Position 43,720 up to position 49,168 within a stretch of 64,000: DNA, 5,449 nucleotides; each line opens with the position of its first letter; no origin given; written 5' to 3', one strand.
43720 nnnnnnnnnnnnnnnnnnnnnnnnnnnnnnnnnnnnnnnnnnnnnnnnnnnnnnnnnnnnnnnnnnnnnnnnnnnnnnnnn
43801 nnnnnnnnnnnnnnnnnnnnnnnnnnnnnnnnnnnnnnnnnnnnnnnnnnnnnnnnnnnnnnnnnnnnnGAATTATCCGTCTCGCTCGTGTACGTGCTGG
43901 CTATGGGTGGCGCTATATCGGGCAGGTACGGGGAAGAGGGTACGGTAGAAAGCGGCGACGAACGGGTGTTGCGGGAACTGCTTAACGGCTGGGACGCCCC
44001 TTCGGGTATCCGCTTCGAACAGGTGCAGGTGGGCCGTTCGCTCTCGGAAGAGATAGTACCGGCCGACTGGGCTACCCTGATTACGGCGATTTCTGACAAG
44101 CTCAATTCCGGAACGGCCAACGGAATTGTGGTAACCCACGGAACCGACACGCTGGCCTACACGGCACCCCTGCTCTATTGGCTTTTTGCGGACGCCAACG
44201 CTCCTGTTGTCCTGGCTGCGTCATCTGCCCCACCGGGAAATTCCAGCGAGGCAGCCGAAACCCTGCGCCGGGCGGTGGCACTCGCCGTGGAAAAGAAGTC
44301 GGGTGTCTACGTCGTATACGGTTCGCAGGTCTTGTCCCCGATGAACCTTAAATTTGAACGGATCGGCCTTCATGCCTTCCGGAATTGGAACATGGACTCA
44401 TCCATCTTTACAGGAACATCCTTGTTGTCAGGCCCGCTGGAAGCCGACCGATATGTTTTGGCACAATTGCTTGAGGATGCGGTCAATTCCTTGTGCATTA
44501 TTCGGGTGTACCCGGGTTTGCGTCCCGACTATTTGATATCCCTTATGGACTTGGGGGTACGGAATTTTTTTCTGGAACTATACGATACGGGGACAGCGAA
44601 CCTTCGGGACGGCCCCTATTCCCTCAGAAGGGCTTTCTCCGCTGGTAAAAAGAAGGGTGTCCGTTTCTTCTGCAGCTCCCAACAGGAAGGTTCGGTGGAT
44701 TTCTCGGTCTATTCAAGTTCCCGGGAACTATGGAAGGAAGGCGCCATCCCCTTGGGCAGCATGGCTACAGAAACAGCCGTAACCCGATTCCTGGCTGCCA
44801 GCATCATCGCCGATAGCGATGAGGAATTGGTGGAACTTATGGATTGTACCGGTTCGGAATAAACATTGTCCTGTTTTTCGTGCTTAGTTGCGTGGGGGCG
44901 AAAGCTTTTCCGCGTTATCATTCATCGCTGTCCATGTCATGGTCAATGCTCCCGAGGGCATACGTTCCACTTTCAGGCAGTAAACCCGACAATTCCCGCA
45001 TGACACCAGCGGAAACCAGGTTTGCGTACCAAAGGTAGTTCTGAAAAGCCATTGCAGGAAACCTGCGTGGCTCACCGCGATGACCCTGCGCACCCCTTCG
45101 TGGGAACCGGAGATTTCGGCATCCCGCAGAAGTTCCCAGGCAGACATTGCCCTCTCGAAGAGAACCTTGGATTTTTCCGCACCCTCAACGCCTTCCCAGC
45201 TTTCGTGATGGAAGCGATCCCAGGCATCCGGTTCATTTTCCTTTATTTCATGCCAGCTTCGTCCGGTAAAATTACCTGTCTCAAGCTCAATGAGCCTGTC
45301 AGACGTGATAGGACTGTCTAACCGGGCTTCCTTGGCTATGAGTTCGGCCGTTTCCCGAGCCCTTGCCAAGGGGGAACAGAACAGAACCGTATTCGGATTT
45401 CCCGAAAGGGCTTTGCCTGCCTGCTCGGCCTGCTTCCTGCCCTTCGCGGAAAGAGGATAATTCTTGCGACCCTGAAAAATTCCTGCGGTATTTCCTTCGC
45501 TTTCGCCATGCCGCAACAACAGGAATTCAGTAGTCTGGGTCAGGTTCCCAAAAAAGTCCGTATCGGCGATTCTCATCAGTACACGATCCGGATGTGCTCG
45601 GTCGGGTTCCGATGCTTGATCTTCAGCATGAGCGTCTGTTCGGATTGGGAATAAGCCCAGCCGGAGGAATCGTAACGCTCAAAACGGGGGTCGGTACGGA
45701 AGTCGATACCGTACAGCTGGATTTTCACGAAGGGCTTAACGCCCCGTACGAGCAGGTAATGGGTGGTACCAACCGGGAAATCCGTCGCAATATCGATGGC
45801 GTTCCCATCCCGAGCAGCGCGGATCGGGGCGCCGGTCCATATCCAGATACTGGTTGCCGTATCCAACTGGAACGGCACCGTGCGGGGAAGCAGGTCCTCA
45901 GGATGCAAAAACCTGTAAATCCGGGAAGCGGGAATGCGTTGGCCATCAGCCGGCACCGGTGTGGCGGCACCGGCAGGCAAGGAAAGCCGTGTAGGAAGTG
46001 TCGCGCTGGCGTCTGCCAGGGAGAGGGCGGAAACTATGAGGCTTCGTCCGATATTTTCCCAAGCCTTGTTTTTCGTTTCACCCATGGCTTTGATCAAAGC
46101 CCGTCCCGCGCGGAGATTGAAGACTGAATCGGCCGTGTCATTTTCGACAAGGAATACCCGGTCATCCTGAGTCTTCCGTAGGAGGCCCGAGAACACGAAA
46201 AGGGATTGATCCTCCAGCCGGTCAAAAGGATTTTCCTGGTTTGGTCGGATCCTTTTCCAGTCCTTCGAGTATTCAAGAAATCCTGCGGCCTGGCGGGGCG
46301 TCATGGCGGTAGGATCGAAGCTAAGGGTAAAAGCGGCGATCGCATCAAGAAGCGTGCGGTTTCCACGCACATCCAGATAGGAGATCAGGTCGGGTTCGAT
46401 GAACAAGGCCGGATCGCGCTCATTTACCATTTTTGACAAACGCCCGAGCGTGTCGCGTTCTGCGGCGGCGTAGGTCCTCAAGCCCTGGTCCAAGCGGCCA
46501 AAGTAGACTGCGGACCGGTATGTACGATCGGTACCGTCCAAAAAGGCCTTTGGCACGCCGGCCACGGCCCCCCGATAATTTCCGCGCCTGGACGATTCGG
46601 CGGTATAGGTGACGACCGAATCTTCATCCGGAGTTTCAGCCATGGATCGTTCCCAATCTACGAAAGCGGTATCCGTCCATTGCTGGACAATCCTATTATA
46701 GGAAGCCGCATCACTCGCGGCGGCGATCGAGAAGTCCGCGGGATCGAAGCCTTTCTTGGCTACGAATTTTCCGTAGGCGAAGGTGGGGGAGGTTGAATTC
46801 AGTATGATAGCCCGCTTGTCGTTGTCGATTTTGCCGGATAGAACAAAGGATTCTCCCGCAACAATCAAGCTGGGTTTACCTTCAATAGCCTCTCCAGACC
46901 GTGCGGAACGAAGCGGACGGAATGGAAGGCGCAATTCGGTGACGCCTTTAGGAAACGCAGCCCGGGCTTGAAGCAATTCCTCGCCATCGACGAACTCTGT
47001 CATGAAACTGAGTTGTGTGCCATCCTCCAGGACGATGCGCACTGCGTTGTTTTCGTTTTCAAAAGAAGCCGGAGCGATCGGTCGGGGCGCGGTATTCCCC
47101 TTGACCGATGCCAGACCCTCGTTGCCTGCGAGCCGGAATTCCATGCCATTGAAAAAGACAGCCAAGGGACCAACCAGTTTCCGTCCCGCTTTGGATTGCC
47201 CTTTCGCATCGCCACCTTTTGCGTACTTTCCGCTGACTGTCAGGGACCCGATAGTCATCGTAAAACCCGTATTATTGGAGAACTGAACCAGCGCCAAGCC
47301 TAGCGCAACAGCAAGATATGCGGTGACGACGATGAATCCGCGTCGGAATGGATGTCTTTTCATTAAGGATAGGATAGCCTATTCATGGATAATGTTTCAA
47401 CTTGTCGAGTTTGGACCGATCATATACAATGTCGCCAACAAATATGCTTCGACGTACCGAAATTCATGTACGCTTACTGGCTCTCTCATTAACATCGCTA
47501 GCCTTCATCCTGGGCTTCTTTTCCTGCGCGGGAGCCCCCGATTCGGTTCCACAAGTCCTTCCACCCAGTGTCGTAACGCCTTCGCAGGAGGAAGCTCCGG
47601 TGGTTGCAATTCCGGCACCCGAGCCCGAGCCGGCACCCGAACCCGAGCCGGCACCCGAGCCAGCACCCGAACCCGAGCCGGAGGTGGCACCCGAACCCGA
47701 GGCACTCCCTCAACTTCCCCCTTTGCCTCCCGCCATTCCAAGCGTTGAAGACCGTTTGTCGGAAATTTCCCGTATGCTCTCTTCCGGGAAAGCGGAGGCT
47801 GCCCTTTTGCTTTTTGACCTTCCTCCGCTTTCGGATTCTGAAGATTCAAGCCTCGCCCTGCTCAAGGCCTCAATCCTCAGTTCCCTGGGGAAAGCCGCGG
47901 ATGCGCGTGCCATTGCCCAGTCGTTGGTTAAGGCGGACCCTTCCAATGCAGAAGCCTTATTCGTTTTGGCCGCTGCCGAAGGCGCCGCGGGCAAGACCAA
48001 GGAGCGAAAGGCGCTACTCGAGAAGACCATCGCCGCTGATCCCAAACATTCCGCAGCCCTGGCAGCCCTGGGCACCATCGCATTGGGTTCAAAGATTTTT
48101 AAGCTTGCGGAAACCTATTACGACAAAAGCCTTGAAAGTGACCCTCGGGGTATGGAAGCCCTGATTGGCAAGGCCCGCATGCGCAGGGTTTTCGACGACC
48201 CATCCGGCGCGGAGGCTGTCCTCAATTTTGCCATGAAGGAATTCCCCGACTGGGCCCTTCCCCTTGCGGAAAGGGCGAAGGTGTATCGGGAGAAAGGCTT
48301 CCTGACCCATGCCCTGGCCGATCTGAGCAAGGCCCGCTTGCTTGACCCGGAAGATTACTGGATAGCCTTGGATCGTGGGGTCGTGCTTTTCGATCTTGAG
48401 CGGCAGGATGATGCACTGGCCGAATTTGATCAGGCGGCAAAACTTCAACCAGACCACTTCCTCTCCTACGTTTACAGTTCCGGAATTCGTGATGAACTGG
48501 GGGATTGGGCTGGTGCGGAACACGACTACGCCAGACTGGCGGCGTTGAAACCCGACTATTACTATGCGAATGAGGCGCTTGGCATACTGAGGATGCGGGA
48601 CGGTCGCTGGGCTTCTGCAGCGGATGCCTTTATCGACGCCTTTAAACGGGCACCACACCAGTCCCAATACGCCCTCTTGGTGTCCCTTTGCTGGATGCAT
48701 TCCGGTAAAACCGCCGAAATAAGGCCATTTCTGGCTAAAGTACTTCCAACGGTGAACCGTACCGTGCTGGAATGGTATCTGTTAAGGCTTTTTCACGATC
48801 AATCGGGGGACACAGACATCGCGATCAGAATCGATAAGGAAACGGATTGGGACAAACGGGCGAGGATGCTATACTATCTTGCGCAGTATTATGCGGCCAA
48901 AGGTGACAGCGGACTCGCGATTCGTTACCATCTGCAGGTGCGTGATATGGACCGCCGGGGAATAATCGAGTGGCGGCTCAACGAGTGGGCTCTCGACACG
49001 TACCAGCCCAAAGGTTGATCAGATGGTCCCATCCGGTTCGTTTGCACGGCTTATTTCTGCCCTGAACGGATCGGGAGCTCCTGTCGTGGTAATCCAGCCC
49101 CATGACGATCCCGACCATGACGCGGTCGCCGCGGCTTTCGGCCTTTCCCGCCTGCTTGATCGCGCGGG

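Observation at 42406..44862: GatB-like and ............-like modules fused in one polypeptide, with catalytic motifs that look substituted in both halves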

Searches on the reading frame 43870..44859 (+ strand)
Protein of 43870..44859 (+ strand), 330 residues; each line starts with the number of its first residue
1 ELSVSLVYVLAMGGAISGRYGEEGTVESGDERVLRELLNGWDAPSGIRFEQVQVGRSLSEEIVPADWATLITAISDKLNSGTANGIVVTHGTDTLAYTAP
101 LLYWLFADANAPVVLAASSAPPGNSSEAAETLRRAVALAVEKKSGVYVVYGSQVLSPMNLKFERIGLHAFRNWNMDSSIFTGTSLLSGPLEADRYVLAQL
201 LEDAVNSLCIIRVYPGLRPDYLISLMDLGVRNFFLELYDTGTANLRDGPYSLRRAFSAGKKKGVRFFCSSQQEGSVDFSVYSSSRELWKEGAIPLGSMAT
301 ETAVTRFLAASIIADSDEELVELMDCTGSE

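Call 9: search_solved_structures(query=window:43870-44859:+, show_alignments=4)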
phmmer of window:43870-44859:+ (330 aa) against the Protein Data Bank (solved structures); distinct sequences matched with E-value up to 0.001: 90 (the best 60 are shown).
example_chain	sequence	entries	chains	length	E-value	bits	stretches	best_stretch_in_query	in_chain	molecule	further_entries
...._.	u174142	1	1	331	1.2e-24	90.5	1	10-323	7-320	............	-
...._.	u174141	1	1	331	3.2e-24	89.2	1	11-323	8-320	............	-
5ot0_A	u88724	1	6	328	9.8e-22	81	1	9-320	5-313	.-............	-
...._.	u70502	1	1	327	1.4e-20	77.2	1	7-311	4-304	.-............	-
1wls_A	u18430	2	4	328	3.8e-20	75.8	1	7-324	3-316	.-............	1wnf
1zq1_A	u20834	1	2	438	8.3e-19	71.4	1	57-308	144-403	Glutamyl-tRNA(Gln) amidotransferase subunit D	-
2d6f_A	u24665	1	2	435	4.6e-13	52.5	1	56-308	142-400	Glutamyl-tRNA(Gln) amidotransferase subunit D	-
5b5u_A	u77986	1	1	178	9.3e-13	51.5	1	8-173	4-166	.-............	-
5b74_A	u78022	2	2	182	9.3e-13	51.5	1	8-173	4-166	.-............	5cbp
4nje_A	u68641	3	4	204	9.7e-13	51.5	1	7-173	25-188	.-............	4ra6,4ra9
2ocd_A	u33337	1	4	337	1.7e-11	47.4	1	59-306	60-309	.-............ I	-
7r6a_A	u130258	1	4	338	5.2e-11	45.8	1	7-309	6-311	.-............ I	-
7r6b_A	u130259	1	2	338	5.8e-11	45.6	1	8-309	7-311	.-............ I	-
6nxc_A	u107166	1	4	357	1.2e-10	44.6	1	7-307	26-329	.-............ 1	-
2p2d_A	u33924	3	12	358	1.2e-10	44.6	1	7-307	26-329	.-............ I | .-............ 1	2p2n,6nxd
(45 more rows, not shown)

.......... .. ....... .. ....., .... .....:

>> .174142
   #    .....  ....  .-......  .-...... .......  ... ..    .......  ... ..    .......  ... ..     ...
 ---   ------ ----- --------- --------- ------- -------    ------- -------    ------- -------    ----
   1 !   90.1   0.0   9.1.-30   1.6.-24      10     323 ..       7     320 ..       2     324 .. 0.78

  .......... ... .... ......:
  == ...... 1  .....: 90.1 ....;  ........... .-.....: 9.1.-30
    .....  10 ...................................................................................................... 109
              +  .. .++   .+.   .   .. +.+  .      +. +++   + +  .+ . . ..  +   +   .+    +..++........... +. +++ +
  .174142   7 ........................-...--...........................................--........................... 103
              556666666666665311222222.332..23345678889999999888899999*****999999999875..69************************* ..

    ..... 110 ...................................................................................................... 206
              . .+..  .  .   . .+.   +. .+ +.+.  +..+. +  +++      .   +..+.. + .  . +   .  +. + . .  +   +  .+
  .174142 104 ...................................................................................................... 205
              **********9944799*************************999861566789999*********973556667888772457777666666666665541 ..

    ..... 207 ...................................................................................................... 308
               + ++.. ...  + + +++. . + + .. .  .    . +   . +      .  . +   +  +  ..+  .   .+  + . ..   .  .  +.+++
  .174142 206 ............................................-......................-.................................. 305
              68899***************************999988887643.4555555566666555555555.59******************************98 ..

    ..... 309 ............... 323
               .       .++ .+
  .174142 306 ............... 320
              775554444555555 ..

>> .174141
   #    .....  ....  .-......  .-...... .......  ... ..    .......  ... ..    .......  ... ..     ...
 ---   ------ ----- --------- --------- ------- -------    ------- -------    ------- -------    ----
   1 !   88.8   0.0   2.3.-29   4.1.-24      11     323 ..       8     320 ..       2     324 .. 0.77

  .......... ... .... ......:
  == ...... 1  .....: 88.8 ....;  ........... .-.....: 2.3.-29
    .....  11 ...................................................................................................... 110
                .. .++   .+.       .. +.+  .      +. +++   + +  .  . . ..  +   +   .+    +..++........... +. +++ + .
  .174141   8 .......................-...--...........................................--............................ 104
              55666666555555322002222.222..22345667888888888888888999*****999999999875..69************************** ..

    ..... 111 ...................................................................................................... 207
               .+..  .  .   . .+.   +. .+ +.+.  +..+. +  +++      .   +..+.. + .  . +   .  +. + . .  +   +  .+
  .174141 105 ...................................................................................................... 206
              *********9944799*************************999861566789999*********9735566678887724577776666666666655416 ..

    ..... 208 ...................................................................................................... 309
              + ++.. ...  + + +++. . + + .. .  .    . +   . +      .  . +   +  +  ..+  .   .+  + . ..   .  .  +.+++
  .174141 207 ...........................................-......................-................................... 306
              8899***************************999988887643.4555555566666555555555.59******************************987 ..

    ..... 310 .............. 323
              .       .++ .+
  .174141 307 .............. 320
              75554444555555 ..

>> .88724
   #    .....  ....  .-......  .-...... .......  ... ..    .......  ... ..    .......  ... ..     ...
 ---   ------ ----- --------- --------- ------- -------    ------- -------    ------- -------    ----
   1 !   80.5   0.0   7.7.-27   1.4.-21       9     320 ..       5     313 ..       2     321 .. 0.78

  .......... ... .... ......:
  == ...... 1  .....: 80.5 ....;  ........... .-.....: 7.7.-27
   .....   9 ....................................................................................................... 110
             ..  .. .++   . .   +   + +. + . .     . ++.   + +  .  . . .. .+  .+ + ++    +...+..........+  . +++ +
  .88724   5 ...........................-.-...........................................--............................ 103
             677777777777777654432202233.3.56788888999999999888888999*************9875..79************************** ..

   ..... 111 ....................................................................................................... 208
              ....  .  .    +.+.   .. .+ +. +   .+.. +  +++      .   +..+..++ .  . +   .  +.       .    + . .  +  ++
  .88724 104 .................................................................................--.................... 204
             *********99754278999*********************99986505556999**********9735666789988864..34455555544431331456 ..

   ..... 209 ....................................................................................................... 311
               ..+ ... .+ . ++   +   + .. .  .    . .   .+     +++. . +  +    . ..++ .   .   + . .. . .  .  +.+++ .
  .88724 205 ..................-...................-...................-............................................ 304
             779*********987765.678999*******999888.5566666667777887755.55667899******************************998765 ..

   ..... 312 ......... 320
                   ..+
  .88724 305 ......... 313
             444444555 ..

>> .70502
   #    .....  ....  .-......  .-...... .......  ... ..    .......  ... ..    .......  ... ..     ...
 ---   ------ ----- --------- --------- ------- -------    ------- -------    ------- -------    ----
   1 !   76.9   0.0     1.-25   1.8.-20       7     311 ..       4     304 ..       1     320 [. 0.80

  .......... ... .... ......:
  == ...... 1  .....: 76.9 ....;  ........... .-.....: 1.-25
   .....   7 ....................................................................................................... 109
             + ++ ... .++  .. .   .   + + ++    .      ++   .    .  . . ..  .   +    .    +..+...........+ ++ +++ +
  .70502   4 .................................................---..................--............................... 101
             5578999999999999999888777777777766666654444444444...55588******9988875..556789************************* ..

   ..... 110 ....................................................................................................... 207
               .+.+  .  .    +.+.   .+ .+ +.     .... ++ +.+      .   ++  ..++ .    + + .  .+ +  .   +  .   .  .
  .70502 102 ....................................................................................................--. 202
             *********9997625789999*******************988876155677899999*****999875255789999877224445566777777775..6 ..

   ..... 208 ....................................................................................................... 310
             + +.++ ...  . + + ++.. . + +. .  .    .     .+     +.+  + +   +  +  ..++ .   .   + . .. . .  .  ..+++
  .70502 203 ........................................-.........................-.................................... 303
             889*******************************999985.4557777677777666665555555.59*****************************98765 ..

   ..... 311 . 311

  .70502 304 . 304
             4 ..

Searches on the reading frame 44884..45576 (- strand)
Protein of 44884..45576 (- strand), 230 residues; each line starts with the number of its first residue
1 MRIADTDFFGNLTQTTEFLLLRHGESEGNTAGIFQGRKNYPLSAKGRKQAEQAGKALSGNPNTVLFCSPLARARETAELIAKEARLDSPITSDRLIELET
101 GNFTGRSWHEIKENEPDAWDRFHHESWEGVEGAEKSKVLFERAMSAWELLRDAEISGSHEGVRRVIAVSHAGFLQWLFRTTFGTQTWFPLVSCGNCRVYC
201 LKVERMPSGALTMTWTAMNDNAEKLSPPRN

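Call 11: search_protein_families(library=pfam, proteins=[window:44884-45576:-], max_evalue=0.001)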
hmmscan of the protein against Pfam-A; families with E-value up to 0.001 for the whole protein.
window:44884-45576:- (230 aa): 1 family
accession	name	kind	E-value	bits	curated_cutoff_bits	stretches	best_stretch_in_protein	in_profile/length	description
PF00300.27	His_Phos_1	-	1.2e-40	139.7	21.7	1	19-205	2-183/194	Histidine phosphatase superfamily (branch 1)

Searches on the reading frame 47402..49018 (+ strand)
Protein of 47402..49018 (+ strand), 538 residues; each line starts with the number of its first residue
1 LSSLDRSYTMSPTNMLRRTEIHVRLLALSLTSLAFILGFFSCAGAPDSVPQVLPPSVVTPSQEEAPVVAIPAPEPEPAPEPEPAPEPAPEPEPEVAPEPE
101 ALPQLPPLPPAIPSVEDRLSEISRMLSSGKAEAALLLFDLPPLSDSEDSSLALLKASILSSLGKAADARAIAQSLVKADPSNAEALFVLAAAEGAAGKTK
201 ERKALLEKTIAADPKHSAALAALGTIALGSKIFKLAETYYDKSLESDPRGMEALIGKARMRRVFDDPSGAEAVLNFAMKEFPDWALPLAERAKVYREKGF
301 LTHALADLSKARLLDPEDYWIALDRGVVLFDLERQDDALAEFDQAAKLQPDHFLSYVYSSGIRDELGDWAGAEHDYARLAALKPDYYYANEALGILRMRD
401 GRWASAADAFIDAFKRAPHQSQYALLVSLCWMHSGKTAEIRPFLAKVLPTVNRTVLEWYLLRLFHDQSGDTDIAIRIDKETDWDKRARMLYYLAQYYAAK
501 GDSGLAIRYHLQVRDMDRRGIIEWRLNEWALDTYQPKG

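Call 11: search_protein_families(library=pfam, proteins=[window:47402-49018:+], max_evalue=0.001)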
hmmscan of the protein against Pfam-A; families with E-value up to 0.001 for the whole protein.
window:47402-49018:+ (538 aa): 12 families
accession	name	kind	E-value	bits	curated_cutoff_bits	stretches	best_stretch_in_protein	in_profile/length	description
PF13432.12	TPR_16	-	1.4e-17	64.2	32.7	1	291-351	3-63/65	Tetratricopeptide repeat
PF14559.12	TPR_19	-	5.2e-13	49.6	25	0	163-223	5-65/68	Tetratricopeptide repeat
PF07719.23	TPR_2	-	6.3e-12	45.1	27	0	324-352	6-34/34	Tetratricopeptide repeat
PF13431.12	TPR_17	-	2.1e-11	43.6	24.4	0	205-228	1-24/34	Tetratricopeptide repeat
PF13428.12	TPR_14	-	6.8e-11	42.2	23.5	0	153-191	5-43/44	Tetratricopeptide repeat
PF25062.1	ARM_TT21_N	-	1.1e-07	32.3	40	1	140-295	50-212/222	Tetratricopeptide repeat protein 21 N-terminal ARM repeat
PF00515.34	TPR_1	-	3.5e-07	30.2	27.8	0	325-352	7-34/34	Tetratricopeptide repeat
PF13181.12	TPR_8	-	1.6e-06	28.3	25.7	0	325-352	7-34/34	Tetratricopeptide repeat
PF13414.12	TPR_11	-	1.9e-06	27.9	26.8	0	293-331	2-40/42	TPR repeat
PF13424.12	TPR_12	-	1.6e-05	25.4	30.1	0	480-518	38-76/77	Tetratricopeptide repeat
PF12569.14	NatA_aux_su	-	0.00011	21.7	33.3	0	129-244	18-134/515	N-terminal acetyltransferase A, auxiliary subunit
PF23914.1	TPR_CcmH_CycH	-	0.00014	22.2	42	0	165-244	69-148/158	Cytochrome c-type biogenesis protein H TPR domain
